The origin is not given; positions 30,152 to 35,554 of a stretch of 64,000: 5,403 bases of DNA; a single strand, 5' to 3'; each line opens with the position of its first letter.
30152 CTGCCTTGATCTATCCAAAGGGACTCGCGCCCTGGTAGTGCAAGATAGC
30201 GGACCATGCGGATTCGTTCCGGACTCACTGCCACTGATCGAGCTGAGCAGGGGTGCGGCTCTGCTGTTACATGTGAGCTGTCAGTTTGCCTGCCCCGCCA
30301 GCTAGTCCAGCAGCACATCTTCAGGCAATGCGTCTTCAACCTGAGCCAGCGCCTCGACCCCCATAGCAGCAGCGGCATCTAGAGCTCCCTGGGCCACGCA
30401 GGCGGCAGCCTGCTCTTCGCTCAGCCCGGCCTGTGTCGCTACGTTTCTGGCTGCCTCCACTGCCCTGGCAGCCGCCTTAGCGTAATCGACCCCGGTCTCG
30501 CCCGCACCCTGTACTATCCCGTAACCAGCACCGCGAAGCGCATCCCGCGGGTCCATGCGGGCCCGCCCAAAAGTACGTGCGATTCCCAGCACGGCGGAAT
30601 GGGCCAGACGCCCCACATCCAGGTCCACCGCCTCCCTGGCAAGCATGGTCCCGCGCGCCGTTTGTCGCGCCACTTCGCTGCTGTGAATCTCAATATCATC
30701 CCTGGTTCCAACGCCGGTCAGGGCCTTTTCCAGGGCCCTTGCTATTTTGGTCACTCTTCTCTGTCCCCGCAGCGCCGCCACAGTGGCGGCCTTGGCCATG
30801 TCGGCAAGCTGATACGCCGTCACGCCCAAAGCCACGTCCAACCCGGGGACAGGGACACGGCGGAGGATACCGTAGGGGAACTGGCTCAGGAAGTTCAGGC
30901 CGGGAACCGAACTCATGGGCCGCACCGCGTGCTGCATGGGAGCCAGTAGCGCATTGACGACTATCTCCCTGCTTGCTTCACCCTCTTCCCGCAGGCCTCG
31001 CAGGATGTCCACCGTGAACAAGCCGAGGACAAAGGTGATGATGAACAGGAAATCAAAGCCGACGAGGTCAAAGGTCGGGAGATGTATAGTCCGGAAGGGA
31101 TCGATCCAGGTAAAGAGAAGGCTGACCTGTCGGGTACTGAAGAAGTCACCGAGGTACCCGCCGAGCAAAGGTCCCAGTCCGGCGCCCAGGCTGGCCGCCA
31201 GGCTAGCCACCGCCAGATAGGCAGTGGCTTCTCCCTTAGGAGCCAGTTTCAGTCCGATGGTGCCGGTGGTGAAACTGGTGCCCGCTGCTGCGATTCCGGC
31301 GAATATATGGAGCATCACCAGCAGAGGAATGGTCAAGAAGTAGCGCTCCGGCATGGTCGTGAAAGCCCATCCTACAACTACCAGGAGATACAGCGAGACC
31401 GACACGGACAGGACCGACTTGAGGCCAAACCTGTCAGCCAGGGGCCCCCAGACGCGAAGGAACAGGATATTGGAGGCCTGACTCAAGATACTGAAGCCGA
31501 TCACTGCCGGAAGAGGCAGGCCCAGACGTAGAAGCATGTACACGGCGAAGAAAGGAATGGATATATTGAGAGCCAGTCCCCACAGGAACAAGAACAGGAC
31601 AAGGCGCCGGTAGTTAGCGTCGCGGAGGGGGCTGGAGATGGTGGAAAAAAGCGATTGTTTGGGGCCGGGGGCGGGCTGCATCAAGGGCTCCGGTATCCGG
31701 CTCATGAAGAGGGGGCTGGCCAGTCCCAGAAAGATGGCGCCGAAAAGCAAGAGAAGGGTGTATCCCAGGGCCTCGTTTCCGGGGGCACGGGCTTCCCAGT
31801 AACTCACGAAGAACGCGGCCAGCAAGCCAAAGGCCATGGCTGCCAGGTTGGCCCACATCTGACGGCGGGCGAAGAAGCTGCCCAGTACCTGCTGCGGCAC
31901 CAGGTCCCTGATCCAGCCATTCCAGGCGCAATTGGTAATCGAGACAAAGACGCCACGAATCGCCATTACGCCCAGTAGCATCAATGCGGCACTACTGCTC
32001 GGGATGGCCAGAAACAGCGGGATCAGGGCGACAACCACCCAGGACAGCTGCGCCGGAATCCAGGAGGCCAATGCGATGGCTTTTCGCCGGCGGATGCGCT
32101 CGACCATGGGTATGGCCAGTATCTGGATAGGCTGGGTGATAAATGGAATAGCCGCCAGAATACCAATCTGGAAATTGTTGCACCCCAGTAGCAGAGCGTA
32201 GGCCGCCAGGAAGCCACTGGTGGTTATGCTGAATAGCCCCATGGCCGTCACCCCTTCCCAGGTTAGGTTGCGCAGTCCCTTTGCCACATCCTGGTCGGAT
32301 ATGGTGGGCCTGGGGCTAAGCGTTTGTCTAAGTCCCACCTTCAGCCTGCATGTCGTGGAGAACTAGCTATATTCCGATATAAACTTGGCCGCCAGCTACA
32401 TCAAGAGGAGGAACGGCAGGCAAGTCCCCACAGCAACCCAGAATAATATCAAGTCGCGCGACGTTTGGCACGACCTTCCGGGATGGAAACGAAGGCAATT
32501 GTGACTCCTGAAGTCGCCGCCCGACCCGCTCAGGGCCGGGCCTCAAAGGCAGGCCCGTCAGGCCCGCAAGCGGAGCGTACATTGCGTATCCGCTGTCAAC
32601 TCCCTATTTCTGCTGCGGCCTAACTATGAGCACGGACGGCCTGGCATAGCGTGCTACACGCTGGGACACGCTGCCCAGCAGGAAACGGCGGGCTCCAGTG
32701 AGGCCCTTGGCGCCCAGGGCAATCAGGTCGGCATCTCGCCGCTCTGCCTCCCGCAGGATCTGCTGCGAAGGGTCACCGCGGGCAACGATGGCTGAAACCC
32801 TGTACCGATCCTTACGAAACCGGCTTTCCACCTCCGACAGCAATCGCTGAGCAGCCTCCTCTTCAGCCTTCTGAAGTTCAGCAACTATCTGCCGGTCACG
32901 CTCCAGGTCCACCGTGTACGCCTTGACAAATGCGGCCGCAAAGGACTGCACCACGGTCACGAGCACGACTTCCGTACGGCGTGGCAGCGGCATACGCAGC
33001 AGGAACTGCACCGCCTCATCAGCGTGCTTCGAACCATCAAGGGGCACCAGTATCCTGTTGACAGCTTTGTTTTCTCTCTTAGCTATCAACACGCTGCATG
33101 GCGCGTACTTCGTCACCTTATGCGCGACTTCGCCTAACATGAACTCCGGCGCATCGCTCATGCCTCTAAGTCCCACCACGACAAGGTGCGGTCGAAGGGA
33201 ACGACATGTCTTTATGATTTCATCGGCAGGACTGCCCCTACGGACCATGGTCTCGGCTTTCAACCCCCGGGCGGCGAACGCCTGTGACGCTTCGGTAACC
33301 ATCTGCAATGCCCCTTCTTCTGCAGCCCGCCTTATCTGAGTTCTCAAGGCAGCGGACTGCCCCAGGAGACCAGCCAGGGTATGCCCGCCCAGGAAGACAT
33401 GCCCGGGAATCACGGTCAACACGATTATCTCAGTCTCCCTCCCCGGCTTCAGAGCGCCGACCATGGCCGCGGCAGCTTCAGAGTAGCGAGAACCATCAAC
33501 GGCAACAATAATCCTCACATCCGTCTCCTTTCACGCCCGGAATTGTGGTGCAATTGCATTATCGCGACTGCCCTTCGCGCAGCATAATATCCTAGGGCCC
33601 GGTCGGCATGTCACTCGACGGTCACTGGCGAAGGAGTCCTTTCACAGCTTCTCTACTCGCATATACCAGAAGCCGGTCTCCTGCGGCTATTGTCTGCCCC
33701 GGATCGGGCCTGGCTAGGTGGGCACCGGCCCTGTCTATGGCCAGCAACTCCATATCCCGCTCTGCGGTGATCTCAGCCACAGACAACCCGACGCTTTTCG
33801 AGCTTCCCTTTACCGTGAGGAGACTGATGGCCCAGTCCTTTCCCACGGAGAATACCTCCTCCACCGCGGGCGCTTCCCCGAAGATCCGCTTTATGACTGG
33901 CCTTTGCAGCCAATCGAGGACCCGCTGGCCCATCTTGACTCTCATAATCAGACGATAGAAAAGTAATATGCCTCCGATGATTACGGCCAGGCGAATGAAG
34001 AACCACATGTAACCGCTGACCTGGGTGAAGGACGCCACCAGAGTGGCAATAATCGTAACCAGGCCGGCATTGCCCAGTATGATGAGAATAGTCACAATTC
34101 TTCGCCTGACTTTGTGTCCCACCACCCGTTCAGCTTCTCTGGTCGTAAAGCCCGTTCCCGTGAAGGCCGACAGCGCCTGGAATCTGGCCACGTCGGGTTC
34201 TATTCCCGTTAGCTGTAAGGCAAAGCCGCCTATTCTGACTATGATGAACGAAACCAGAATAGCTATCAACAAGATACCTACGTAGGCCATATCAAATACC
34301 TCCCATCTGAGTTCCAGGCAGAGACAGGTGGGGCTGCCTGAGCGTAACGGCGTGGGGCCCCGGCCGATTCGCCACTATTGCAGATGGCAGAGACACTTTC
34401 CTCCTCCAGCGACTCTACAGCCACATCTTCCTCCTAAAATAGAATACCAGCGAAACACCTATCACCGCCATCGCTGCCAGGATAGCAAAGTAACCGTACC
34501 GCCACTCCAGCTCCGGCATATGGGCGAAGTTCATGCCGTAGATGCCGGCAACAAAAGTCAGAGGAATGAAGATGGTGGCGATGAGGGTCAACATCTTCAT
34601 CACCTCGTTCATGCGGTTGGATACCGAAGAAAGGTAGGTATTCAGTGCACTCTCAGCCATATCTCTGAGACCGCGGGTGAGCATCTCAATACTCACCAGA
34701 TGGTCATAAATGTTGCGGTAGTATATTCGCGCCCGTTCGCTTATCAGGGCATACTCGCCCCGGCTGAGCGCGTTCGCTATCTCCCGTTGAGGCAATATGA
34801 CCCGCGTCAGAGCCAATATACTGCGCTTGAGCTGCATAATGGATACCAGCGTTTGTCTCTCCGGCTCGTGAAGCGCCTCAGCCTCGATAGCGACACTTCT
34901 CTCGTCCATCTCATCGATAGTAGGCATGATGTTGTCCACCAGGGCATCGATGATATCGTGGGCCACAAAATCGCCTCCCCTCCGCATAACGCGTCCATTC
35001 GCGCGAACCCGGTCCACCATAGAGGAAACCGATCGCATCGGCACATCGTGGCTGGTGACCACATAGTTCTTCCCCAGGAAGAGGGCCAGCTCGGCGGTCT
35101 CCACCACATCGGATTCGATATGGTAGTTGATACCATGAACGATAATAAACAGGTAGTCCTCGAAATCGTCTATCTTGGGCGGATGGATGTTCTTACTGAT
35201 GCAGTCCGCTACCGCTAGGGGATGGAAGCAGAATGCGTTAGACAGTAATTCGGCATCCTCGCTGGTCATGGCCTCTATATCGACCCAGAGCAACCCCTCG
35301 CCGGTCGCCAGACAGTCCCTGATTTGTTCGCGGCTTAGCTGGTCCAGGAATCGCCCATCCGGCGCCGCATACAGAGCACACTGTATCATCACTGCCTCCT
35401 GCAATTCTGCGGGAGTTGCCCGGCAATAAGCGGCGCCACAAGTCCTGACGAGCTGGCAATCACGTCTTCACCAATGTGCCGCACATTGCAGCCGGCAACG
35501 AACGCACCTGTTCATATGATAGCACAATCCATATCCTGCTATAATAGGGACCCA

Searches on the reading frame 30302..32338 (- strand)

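Call 17: search_protein_families(library=ncbifam, proteins=[window:30302-32338:-], max_evalue=0.00001)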
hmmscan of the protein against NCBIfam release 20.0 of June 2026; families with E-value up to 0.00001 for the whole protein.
window:30302-32338:- (678 aa): 2 families
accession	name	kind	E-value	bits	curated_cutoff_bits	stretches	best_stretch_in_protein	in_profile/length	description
TIGR00880.1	2_A_01_02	superfamily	4.3e-10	39.8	131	1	296-409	13-123/141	multidrug resistance protein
TIGR00900.1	2A0121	subfamily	8.2e-06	25.4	319.6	0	39-175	232-356/364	H+ Antiporter protein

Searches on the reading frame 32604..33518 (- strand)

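Call 17: search_protein_families(library=ncbifam, proteins=[window:32604-33518:-], max_evalue=0.00001)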
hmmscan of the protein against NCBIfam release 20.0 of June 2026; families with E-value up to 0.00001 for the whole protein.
window:32604-33518:- (304 aa): 3 families
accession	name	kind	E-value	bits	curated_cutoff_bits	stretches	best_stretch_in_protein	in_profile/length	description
NF011581.0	PRK15005.1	equivalog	4.9e-19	68.9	166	2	156-300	5-144/144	universal stress protein UspF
NF012000.0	PRK15456.1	equivalog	6e-09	36.1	189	0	189-300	39-142/142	universal stress protein UspG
NF008380.0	PRK11175.1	equivalog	1.3e-08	34.2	227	0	76-150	231-303/313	universal stress protein UspE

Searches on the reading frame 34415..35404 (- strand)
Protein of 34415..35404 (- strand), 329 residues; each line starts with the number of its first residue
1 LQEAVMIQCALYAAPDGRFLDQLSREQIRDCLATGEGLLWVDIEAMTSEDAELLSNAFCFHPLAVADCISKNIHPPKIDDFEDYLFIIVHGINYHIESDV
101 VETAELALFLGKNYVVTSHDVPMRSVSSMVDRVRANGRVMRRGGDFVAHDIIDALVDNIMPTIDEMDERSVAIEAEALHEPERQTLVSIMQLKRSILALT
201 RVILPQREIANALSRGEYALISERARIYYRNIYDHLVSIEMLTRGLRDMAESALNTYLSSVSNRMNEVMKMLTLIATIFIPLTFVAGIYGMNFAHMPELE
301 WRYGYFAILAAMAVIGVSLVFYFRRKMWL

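Call 18: search_protein_families(library=ncbifam, proteins=[window:34415-35404:-], max_evalue=1e-8)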
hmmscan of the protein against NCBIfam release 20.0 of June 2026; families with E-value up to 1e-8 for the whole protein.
window:34415-35404:- (329 aa): 2 families
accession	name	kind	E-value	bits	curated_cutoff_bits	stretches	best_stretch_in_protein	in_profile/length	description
TIGR00383.1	corA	equivalog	8.1e-82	275.1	200.75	1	36-329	27-320/320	magnesium/cobalt transporter CorA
NF007092.0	PRK09546.1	equivalog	2.6e-25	89.3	292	1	37-329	39-327/327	zinc transporter ZntB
